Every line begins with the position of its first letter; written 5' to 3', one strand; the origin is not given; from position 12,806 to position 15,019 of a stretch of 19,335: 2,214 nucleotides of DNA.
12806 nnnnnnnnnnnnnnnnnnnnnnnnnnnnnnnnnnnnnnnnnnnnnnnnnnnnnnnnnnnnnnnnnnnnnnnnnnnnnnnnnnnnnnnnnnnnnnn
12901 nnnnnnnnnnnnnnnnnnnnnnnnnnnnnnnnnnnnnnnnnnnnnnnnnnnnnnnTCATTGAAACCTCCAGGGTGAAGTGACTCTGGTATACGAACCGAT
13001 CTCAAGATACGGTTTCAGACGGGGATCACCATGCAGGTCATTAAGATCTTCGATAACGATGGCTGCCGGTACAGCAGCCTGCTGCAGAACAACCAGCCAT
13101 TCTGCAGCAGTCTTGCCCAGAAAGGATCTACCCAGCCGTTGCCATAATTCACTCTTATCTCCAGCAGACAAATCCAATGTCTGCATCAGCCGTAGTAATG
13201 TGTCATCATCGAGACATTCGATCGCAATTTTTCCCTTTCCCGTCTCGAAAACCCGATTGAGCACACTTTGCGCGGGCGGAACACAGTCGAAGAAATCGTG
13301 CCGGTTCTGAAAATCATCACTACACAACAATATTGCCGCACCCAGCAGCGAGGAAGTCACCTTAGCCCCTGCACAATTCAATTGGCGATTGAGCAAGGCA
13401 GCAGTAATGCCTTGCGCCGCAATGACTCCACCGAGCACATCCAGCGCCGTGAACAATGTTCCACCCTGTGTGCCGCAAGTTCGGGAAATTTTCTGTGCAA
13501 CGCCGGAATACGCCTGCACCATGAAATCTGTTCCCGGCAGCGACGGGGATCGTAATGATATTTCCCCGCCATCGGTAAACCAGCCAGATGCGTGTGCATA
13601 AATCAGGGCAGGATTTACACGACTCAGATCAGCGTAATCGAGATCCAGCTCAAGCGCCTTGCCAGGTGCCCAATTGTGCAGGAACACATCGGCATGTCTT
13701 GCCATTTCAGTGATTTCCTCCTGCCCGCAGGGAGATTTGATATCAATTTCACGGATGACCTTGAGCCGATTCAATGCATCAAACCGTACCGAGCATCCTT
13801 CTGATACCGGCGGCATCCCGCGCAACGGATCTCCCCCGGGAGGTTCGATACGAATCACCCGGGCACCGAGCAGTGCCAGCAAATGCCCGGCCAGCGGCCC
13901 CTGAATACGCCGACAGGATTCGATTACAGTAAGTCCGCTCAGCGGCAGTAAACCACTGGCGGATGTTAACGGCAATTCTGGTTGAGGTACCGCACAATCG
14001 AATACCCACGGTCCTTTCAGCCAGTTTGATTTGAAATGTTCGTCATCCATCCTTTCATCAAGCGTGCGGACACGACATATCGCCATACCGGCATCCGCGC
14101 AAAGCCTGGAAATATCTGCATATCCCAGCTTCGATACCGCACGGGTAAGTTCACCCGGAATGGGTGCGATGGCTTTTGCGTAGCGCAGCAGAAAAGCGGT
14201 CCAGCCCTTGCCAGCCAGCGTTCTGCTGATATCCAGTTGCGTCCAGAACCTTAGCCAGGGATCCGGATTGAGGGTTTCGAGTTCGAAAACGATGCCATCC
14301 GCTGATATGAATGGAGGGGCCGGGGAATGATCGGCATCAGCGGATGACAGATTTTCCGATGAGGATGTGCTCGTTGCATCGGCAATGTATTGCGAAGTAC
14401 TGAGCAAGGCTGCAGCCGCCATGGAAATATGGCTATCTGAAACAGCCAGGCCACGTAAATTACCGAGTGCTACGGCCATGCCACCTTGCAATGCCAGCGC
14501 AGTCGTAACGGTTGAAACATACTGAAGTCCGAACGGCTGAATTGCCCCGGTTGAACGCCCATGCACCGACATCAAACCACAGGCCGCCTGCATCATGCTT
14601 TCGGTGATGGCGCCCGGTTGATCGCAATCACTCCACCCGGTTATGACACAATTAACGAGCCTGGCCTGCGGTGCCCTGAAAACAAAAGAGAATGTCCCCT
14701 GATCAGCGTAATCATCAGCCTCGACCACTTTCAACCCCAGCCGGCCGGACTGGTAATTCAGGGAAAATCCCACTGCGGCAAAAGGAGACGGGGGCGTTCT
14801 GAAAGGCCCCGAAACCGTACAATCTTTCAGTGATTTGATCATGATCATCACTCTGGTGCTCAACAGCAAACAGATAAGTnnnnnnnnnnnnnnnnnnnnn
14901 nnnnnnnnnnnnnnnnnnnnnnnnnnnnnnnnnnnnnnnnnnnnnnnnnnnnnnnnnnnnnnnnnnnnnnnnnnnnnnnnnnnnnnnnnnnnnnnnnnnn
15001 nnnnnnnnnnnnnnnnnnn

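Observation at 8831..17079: Self-contained thiocarboxylate (thioacid) small-molecule operon: E1-rhodanese + JAMM + GG sulfur carrier joined to a CoA-transferase/ANL-ligase pair, an ACAD and an MFS exporter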

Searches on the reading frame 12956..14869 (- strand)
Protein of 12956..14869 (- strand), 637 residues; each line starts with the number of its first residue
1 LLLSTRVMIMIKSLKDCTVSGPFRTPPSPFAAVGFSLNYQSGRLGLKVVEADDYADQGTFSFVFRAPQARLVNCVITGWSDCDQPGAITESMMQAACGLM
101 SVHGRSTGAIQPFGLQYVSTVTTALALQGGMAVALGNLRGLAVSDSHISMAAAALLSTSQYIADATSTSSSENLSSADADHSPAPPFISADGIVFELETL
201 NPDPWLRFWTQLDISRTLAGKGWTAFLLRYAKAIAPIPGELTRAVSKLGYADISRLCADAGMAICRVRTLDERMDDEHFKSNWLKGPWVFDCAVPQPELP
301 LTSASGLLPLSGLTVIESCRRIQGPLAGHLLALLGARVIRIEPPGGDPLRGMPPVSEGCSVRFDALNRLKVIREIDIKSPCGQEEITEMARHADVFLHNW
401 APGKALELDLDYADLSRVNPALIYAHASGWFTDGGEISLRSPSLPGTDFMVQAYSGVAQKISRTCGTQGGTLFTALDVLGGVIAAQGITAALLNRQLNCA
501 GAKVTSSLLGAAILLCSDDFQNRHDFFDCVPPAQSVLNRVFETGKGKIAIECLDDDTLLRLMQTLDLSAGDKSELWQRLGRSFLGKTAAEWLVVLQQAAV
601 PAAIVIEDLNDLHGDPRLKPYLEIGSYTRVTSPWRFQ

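Call 4: search_protein_families(library=pfam, proteins=[window:12956-14869:-], max_evalue=0.01)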
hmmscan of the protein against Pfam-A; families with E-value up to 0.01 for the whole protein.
window:12956-14869:- (637 aa): 1 family
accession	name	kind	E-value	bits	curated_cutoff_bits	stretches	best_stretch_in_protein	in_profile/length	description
PF02515.22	CoA_transf_3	-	7.7e-68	229.7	23.3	2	310-605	1-311/366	CoA-transferase family III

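Call 5: search_protein_families(library=ncbifam, proteins=[window:12956-14869:-], max_evalue=0.01)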
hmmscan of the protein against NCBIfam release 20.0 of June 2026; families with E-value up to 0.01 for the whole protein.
window:12956-14869:- (637 aa): 7 families
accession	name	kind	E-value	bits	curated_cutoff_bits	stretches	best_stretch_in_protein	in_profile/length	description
NF052585.1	SucGlutTfsCaiB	equivalog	2.5e-30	105.4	750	2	308-511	6-212/394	succinate--glutarate CoA-transferase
NF008511.0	PRK11430.1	equivalog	1e-26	93.9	522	1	307-514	7-210/381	CoA:oxalate CoA-transferase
NF041294.1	Scnl_mescCoAtase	equivalog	2.3e-24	86.3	700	1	310-520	4-218/381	succinyl-CoA:mesaconate CoA-transferase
NF003809.0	PRK05398.1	subfamily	1.6e-21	76.3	442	1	309-517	4-209/416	formyl-CoA transferase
TIGR03253.1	oxalate_frc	equivalog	1.8e-19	69.7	504.2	1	309-516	3-207/416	formyl-CoA transferase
TIGR04253.1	mesacon_CoA_iso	equivalog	6.7e-10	38.5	725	1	310-509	3-195/403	2-methylfumaryl-CoA isomerase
NF002914.1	PRK03525.1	equivalog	4.8e-07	29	413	1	309-460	9-151/400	L-carnitine CoA-transferase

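Call 14: find_homologous_proteins(query=window:12956-14869:-, max_evalue=1e-10)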
Query window:12956-14869:- (637 aa): 1494 proteins with E <= 1e-10 among 8000 candidates; the best 120 are listed.
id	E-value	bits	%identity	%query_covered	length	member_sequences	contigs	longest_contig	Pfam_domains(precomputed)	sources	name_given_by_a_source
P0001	0.0e+0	1428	100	99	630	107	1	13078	PF02515.23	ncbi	-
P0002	0.0e+0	1189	84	99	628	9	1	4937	PF02515.23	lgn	-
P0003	0.0e+0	1039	73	99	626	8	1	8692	PF02515.23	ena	-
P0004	0.0e+0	1019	72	99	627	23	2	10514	PF02515.23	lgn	-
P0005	3.3e-297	1005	72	99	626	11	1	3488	PF02515.23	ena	-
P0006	3.2e-288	975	69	99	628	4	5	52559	PF02515.23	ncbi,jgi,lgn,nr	ncbi:MAG: CoA transferase [Proteobacteria bacterium]|nr:CoA transferase [Pseudomonadota bacterium]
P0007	4.4e-259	879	63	99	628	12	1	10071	PF02515.23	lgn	-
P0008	9.0e-258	875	74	84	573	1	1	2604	PF02515.23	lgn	-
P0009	2.3e-255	867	62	99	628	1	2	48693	PF02515.23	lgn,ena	-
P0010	3.8e-252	856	61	99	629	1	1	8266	PF02515.23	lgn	-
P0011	1.8e-251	854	61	99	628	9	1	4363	PF02515.23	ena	-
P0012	1.0e-247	842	61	99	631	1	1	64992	PF02515.23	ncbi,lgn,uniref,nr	ncbi:CoA transferase [Nitrosomonas sp. Nm166]|uniref:CoA transferase n=1 Tax=Nitrosomonas sp. Nm166 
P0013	1.2e-241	822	61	99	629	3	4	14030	PF02515.23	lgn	-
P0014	1.5e-240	818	62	93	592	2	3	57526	PF02515.23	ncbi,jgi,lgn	-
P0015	3.1e-240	817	59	99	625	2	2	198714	PF02515.23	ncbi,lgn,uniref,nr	ncbi:CoA transferase [Nitrosomonas sp.]|uniref:CoA transferase n=1 Tax=Nitrosomonas sp. TaxID=42353 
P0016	1.7e-235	801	58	99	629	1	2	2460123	PF02515.23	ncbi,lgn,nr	ncbi:MAG: CoA transferase [Nitrosomonas sp.]|nr:MAG: CoA transferase [Nitrosomonas sp.]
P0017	1.3e-234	798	59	98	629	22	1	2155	PF02515.23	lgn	-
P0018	5.2e-231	786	57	99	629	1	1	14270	PF02515.23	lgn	-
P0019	5.9e-231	786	61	93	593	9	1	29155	PF02515.23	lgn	-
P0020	2.1e-229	781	57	99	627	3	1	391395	PF02515.23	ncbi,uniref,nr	ncbi:CoA transferase [Nitrosospira sp. NpAV]|uniref:CoA transferase n=1 Tax=Nitrosospira sp. NpAV Ta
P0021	8.8e-229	779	56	99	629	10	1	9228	PF02515.23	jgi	jgi:crotonobetainyl-CoA:carnitine CoA-transferase CaiB-like acyl-CoA transferase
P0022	2.4e-227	774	57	99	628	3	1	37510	PF02515.23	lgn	-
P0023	9.3e-226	769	56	99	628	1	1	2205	PF02515.23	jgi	jgi:CoA:oxalate CoA-transferase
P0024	6.4e-225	766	58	99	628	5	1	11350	PF02515.23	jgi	jgi:crotonobetainyl-CoA:carnitine CoA-transferase CaiB-like acyl-CoA transferase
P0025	1.3e-224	765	56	99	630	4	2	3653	PF02515.23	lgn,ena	-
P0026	1.9e-224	765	57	99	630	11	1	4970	PF02515.23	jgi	jgi:CoA:oxalate CoA-transferase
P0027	2.3e-224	764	56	99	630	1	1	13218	PF02515.23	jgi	jgi:CoA:oxalate CoA-transferase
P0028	5.1e-224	763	56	99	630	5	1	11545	PF02515.23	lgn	-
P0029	1.2e-223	762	55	99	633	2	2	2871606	PF02515.23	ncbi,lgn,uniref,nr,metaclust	ncbi:Crotonobetainyl-CoA:carnitine CoA-transferase CaiB [Nitrosomonas cryotolerans]|uniref:Crotonobe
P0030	1.4e-223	762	56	99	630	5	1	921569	PF02515.23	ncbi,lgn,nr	ncbi:crotonobetainyl-CoA:carnitine CoA-transferase CaiB-like acyl-CoA transferase [Nitrosospira sp. 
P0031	2.3e-223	761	56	98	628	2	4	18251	PF02515.23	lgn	-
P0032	2.9e-223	761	72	73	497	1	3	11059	PF02515.23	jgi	-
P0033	1.4e-222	759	56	98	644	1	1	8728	PF02515.23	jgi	jgi:crotonobetainyl-CoA:carnitine CoA-transferase CaiB-like acyl-CoA transferase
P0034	3.3e-222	757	57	99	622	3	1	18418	PF02515.23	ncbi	ncbi:MAG: CoA transferase [Methylobacter sp.]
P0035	2.0e-221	755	56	98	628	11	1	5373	PF02515.23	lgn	-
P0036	1.4e-220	752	55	98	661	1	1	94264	PF02515.23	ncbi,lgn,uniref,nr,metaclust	ncbi:CoA transferase [Nitrosovibrio tenuis]|uniref:Crotonobetainyl-CoA:carnitine CoA-transferase Cai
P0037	1.9e-220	752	56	99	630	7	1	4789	PF02515.23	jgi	jgi:crotonobetainyl-CoA:carnitine CoA-transferase CaiB-like acyl-CoA transferase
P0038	2.2e-220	751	56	99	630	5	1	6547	PF02515.23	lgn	-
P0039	2.5e-220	751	55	99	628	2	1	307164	PF02515.23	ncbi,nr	ncbi:CoA transferase [Nitrosomonas marina]|nr:CoA transferase [Nitrosomonas marina]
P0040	2.9e-219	748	54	99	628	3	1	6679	PF02515.23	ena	-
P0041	1.1e-218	746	56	99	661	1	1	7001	PF02515.23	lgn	-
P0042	1.3e-218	746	55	99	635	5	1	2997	PF02515.23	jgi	jgi:crotonobetainyl-CoA:carnitine CoA-transferase CaiB-like acyl-CoA transferase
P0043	2.5e-218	745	54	99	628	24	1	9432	PF02515.23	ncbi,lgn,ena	-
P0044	6.5e-218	743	56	98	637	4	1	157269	PF02515.23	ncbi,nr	ncbi:MAG TPA: CoA transferase [Nitrosospira sp.]|nr:CoA transferase [Nitrosospira sp.]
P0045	1.1e-217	742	54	99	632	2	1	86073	PF02515.23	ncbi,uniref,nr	ncbi:CoA transferase [Nitrosospira sp. Nl5]|uniref:CoA transferase n=1 Tax=Nitrosospira sp. Nl5 TaxI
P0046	1.3e-217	742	53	99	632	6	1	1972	PF02515.23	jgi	jgi:crotonobetainyl-CoA:carnitine CoA-transferase CaiB-like acyl-CoA transferase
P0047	1.3e-217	742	54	98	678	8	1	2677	PF02515.23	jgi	jgi:CoA:oxalate CoA-transferase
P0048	5.3e-217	740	55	98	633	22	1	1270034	PF02515.23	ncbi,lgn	ncbi:MAG: L-carnitine dehydratase/bile acid-inducible protein F [Nitrosospira sp.]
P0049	6.4e-217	740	54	99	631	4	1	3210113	PF02515.23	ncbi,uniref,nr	ncbi:CoA transferase [Nitrosospira briensis]|uniref:CoA transferase n=1 Tax=Nitrosospira briensis Ta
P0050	1.1e-216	739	54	99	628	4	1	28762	PF02515.23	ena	-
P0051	1.4e-216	739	54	99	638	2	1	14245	PF02515.23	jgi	jgi:crotonobetainyl-CoA:carnitine CoA-transferase CaiB-like acyl-CoA transferase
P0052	2.0e-215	735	55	99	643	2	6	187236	PF02515.23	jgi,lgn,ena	-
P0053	3.7e-215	734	54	99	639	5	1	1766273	PF02515.23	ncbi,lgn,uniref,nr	ncbi:CoA transferase [Nitrosovibrio sp. Nv4]|uniref:CoA transferase n=1 Tax=Nitrosovibrio sp. Nv4 Ta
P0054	5.6e-214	730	55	99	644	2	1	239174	PF02515.23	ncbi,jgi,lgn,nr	ncbi:MAG: L-carnitine dehydratase/bile acid-inducible protein [Nitrosospira multiformis]|jgi:crotono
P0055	7.9e-214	730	55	99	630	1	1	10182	PF02515.23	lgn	-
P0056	2.7e-213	728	55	99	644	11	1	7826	PF02515.23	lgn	-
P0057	1.1e-212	726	54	98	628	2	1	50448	PF02515.23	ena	-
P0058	5.2e-212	724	54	99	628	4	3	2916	PF02515.23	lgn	-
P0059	7.4e-212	723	55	97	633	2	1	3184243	PF02515.23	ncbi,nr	ncbi:L-carnitine dehydratase/bile acid-inducible protein F [Nitrosospira multiformis ATCC 25196]|nr:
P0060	1.4e-211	722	55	99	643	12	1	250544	PF02515.23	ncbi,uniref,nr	ncbi:CoA transferase [Nitrosospira multiformis]|uniref:Crotonobetainyl-CoA:carnitine CoA-transferase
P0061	2.1e-211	722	53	99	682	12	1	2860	PF02515.23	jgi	jgi:CoA:oxalate CoA-transferase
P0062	2.6e-211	721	55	97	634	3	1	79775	PF02515.23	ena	-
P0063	2.7e-211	721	54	99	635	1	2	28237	PF02515.23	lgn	-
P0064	4.7e-211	721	54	99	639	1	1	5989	PF02515.23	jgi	jgi:crotonobetainyl-CoA:carnitine CoA-transferase CaiB-like acyl-CoA transferase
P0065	6.4e-211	720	54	100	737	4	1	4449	PF02515.23,PF02597.27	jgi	jgi:MoaD family protein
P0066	8.8e-211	720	54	99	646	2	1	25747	PF02515.23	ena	-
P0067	2.9e-210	718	55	97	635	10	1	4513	PF02515.23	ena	-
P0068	5.6e-210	717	54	99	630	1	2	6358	PF02515.23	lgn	-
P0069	6.1e-210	717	53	99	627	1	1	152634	PF02515.23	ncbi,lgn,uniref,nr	ncbi:CoA transferase [Nitrosomonas sp. Is37]|uniref:CoA transferase n=1 Tax=Nitrosomonas sp. Is37 Ta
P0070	7.7e-208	710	54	99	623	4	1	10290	PF02515.23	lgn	-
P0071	1.1e-207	709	53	99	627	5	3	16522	PF02515.23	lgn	-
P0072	9.0e-207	706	53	99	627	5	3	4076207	PF02515.23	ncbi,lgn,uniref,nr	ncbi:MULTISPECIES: CoA transferase [Nitrosomonas]|uniref:Carnitine dehydratase n=1 Tax=Nitrosomonas 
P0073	2.6e-206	705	53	99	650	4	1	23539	PF02515.23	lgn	-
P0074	6.3e-205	700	55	98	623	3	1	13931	PF02515.23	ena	-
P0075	7.9e-204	697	53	99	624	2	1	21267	PF02515.23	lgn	-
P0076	6.9e-202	690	54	98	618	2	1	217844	PF02515.23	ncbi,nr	ncbi:MAG: CoA transferase [Methylococcales bacterium]|nr:CoA transferase [Methylococcales bacterium]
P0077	3.3e-199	681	52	98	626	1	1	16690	PF02515.23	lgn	-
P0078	7.6e-199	680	52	99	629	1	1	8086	PF02515.23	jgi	-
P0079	2.8e-198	678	52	99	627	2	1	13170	PF02515.23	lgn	-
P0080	6.4e-196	671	51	99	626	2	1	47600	PF02515.23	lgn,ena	-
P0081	1.0e-195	670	54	99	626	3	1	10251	PF02515.23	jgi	jgi:crotonobetainyl-CoA:carnitine CoA-transferase CaiB-like acyl-CoA transferase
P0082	1.3e-195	670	52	98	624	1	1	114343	PF02515.23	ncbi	-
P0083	1.3e-195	670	52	98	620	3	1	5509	PF02515.23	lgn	-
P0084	4.4e-195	668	54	99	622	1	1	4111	PF02515.23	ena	-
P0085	6.7e-195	667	54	89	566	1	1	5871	PF02515.23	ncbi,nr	ncbi:MAG: carnitine dehydratase, partial [Methylococcaceae bacterium]|nr:carnitine dehydratase [Meth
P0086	1.7e-193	663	51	99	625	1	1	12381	PF02515.23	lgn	-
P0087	7.4e-192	657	52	99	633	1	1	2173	PF02515.23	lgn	-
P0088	1.7e-191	656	51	99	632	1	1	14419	PF02515.23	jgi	jgi:crotonobetainyl-CoA:carnitine CoA-transferase CaiB-like acyl-CoA transferase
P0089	3.5e-191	655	51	99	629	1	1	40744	PF02515.23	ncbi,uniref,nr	ncbi:CoA transferase [Methylosinus sp. Ce-a6]|uniref:CoA transferase n=1 Tax=Methylosinus sp. Ce-a6 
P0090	4.9e-191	654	58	81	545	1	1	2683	PF02515.23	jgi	jgi:CoA:oxalate CoA-transferase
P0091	7.4e-191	654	52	98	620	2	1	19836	PF02515.23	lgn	-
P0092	2.6e-190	652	52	95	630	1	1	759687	PF02515.23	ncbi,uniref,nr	ncbi:CoA transferase [Duganella sp. FT3S]|uniref:CoA transferase n=1 Tax=Rugamonas fusca TaxID=27585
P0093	3.8e-190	651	52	99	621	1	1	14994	PF02515.23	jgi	jgi:CoA:oxalate CoA-transferase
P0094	4.1e-190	651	50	99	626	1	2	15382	PF02515.23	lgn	-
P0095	9.2e-190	650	51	99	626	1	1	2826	PF02515.23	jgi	jgi:CoA:oxalate CoA-transferase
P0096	3.2e-189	648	50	99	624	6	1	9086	PF02515.23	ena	-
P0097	3.7e-188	645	50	97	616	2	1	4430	PF02515.23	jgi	jgi:CoA:oxalate CoA-transferase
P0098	3.2e-187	642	51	98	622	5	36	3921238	PF02515.23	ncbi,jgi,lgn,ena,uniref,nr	ncbi:CoA transferase [Ralstonia insidiosa]|jgi:CoA:oxalate CoA-transferase|uniref:Carnitine dehydrat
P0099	3.6e-186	638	50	98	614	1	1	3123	PF02515.23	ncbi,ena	-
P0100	1.8e-185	636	51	98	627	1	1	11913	PF02515.23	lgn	-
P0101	1.1e-183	630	56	80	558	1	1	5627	PF02515.23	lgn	-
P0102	1.3e-182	627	51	99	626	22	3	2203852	PF02515.23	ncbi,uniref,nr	ncbi:CoA transferase [Ralstonia solanacearum]|uniref:CoA transferase n=1 Tax=Ralstonia solanacearum 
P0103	4.6e-182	625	51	99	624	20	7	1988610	PF02515.23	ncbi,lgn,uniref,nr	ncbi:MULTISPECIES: CoA transferase [Ralstonia solanacearum species complex]|uniref:CoA transferase n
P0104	1.2e-181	623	50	98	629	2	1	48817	PF02515.23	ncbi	-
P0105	1.7e-180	620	51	99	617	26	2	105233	PF02515.23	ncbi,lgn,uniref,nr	ncbi:CoA transferase [Pseudomonas sp. SWRI196]|uniref:CoA transferase n=1 Tax=Pseudomonas tehranensi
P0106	8.1e-180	617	50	99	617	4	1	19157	PF02515.23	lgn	-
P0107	1.2e-179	617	49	98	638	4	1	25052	PF02515.23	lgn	-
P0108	2.0e-179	616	50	98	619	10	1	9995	PF02515.23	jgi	jgi:crotonobetainyl-CoA:carnitine CoA-transferase CaiB-like acyl-CoA transferase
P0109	4.9e-178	611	49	99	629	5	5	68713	PF02515.23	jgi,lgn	jgi:crotonobetainyl-CoA:carnitine CoA-transferase CaiB-like acyl-CoA transferase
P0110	2.6e-177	609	51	99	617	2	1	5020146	PF02515.23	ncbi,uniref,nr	ncbi:CoA transferase [Pseudomonas anguilliseptica]|uniref:Crotonobetainyl-CoA:carnitine CoA-transfer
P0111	5.2e-177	608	51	99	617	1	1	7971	PF02515.23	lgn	-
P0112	8.1e-177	607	50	98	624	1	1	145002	PF02515.23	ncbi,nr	ncbi:carnitine dehydratase [Billgrantia azerbaijanica]|nr:carnitine dehydratase [Halomonas azerbaija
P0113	1.0e-176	607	51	99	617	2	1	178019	PF02515.23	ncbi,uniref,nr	ncbi:carnitine dehydratase [Pseudomonas frederiksbergensis]|uniref:CoA transferase n=1 Tax=Pseudomon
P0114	4.1e-176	605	50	99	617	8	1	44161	PF02515.23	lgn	-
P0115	4.9e-176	605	51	99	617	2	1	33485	PF02515.23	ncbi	-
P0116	6.6e-176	604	48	99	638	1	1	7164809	PF02515.23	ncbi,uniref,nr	ncbi:CoA transferase [Hahella aquimaris]|uniref:CoA transferase n=1 Tax=Hahella sp. HNIBRBA332 TaxID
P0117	2.2e-175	603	50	98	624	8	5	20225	PF02515.23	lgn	-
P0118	3.4e-175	602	51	99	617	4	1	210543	PF02515.23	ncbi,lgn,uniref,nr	ncbi:CoA transferase [Pseudomonas sp.]|uniref:CoA transferase n=1 Tax=Pseudomonas sp. TaxID=306 RepI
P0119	1.7e-174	600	49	99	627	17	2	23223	PF02515.23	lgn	-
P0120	1.0e-173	597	51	99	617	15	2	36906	PF02515.23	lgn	-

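Call 16: list_cluster_members(proteins=[P0001])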
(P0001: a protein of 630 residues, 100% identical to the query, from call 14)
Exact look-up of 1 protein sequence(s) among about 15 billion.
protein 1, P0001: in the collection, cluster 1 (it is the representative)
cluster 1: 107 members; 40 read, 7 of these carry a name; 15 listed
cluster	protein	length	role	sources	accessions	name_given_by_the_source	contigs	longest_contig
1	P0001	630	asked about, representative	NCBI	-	-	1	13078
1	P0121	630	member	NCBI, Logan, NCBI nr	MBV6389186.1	MAG: Formyl-CoA:oxalate CoA-transferase [Nitrosomonas europaea] | Formyl-CoA:oxalate CoA-transferase [Nitrosomonas europaea]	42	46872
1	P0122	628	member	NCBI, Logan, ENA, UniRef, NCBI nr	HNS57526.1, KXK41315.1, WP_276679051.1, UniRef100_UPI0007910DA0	CoA transferase [Nitrosomonas europaea] | CoA transferase n=1 Tax=Nitrosomonas europaea TaxID=915 RepID=UPI0007910DA0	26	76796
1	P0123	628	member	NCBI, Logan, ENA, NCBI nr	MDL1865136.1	carnitine dehydratase [Betaproteobacteria bacterium PRO5]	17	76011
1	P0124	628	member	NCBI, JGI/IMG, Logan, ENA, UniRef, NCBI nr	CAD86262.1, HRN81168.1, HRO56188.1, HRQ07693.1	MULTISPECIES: CoA transferase [Nitrosomonas] | CAIB/BAIF family n=1 Tax=Nitrosomonas europaea (strain ATCC 19718 / CIP 103999 / KCTC ...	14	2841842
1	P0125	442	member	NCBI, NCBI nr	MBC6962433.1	MAG: carnitine dehydratase, partial [Nitrosomonas sp.] | carnitine dehydratase [Nitrosomonas sp.]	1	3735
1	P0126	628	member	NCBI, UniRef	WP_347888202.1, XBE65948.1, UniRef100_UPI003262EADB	CoA transferase [Nitrosomonas europaea] | CoA transferase n=1 Tax=Nitrosomonas europaea TaxID=915 RepID=UPI003262EADB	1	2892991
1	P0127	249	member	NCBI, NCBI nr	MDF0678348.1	MAG: CoA transferase [Nitrosomonas sp.] | CoA transferase [Nitrosomonas sp.]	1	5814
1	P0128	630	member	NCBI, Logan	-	-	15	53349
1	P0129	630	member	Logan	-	-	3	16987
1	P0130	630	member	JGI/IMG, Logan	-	-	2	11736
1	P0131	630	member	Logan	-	-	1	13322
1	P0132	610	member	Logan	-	-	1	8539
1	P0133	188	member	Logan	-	-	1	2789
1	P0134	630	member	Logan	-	-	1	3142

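Call 21: find_related_loci(query=A1, collection=genome_contigs, flank=10000)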
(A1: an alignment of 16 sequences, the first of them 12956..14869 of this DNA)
Query A1 (637 aa) in genome_contigs; peptide patterns used: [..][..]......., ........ (x = any residue, [..] = any of these).
599 stretches matched a pattern (row limit reached: there are more); 583 encode a relative of the query (tblastn E <= 1e-3); the best 80 are kept; 80 distinct loci.
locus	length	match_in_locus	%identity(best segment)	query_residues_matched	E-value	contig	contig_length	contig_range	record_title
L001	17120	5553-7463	83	1-637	0e+0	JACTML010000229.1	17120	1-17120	MAG: Nitrosomonas eutropha isolate BJ4 scaffold_3472, whole genome shotgun sequence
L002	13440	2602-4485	69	10-637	0e+0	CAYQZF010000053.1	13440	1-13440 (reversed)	MAG TPA_asm: uncultured Nitrosomonas sp. isolate SRP262948_co1_185 genome assembly, contig: NODE_4607_length_13440_cov_1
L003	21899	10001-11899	62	5-637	0e+0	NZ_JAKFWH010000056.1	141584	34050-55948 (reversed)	MAG: Nitrosomonas sp. isolate D5_Bin_16 D5_0000035, whole genome shotgun sequence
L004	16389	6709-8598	69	8-637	0e+0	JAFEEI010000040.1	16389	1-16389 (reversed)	MAG: Proteobacteria bacterium isolate SZAS AMP-66 PROT-AMP-5__40__length-16389, whole genome shotgun sequence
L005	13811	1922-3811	61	8-637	0e+0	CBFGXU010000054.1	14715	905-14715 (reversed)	MAG TPA_asm: uncultured Nitrosomonas sp. isolate SRR32277357_concoct_63 genome assembly, contig: ERZ27321080.1185, whole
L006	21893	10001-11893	61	9-637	0e+0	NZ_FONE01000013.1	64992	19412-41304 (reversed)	Nitrosomonas sp. Nm166, whole genome shotgun sequence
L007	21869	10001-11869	61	14-636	0e+0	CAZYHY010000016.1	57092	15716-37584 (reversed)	MAG TPA_asm: uncultured Nitrosomonas sp. isolate binchicken_co322_142 genome assembly, contig: NODE_1039_length_57092_co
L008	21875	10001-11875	59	14-637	0e+0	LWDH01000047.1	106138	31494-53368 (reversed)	MAG: Proteobacteria bacterium SG_bin4 599, whole genome shotgun sequence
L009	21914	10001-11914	55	3-637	0e+0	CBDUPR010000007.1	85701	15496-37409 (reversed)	MAG TPA_asm: uncultured Nitrosomonas sp. isolate SRR22808125_binner13_Refined_62 genome assembly, contig: ERZ25043434.10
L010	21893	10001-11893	56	7-637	0e+0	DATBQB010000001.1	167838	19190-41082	MAG TPA_asm: Methylobacter sp. isolate SMAG_U4092 k141_1111642, whole genome shotgun sequence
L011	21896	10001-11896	55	6-637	0e+0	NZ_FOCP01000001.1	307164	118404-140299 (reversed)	Nitrosomonas marina strain Nm22, whole genome shotgun sequence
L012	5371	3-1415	75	166-637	0e+0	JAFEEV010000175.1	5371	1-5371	MAG: Proteobacteria bacterium isolate SZAS CTRL-64 CK_MAG-2__175__length-5371, whole genome shotgun sequence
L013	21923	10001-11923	54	6-637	0e+0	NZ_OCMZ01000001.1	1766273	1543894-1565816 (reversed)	Nitrosovibrio sp. Nv4, whole genome shotgun sequence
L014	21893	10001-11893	56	6-637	0e+0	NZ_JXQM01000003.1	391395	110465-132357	Nitrosospira sp. NpAV contig_3, whole genome shotgun sequence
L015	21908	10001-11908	55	10-636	0e+0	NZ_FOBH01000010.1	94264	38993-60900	Nitrosovibrio tenuis strain Nv1, whole genome shotgun sequence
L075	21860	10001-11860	51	7-637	2e-170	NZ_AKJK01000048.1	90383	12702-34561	Pseudomonas sp. GM50 PMI30_contig_55.55, whole genome shotgun sequence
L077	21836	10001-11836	39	14-636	1e-119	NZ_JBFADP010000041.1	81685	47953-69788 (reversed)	Streptomyces sp. NPDC020875 NPDC020875_137_C3.ctg-0041, whole genome shotgun sequence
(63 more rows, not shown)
